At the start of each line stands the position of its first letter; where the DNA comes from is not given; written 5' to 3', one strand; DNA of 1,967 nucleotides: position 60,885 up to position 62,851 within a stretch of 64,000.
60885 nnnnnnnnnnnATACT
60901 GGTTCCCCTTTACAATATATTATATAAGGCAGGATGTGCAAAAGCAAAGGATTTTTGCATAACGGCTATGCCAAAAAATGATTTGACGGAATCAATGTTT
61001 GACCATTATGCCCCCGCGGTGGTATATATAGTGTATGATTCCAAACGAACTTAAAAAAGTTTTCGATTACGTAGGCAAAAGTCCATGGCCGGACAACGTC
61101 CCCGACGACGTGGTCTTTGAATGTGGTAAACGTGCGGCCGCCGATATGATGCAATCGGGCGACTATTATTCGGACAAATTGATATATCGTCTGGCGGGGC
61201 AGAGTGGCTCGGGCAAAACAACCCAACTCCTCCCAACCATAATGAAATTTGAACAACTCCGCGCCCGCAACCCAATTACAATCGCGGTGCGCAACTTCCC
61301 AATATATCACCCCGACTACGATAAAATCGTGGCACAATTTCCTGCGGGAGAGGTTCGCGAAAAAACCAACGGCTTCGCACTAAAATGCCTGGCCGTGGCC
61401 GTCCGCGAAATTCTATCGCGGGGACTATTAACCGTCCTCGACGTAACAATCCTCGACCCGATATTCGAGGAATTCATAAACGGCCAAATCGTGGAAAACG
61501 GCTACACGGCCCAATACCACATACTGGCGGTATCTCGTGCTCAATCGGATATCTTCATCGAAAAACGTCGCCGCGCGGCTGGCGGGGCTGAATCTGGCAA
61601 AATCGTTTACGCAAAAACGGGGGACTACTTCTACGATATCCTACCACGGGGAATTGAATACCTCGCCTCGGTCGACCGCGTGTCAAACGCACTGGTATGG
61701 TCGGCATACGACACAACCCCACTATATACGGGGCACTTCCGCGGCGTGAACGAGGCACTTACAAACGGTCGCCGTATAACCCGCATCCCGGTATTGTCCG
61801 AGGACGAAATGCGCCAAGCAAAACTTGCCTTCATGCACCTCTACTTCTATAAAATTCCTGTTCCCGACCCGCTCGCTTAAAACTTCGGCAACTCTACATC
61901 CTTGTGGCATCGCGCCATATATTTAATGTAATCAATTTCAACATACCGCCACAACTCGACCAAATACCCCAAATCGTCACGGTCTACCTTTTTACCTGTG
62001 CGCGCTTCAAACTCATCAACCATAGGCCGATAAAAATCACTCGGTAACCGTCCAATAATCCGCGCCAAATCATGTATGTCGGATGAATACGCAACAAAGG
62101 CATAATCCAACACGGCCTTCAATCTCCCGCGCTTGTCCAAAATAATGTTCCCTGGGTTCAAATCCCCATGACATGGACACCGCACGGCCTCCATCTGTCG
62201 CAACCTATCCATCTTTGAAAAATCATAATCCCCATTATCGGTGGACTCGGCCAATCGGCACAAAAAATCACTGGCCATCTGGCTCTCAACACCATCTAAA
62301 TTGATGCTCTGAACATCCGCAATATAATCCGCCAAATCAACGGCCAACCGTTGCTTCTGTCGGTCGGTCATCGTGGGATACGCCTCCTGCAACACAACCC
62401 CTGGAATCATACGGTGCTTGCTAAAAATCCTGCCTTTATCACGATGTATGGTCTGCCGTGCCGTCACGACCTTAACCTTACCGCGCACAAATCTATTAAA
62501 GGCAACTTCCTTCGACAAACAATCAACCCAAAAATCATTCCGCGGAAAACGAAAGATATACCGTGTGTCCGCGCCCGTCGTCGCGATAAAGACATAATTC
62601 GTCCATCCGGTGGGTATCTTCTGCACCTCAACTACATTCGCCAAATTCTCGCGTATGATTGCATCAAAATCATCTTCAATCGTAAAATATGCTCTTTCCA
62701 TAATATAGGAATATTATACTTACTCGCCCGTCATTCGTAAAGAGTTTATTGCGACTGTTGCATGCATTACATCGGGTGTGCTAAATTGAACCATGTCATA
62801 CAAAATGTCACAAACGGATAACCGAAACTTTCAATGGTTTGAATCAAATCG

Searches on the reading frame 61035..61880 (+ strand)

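Call 81: search_protein_families(library=pfam, proteins=[window:61035-61880:+], max_evalue=0.0001)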
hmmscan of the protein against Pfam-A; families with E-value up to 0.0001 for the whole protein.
window:61035-61880:+ (281 aa): 1 family
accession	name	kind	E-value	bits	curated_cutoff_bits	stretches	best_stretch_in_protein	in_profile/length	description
PF06414.18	Zeta_toxin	-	5.3e-13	49.3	22.3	1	49-210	17-173/199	Zeta toxin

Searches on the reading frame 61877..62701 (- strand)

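Call 81: search_protein_families(library=pfam, proteins=[window:61877-62701:-], max_evalue=0.0001)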
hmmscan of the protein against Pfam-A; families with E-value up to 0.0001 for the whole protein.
window:61877-62701:- (274 aa): 1 family
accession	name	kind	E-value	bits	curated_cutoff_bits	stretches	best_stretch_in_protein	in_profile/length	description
PF01636.29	APH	-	8.3e-20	72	23.2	1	26-236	2-230/239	Phosphotransferase enzyme family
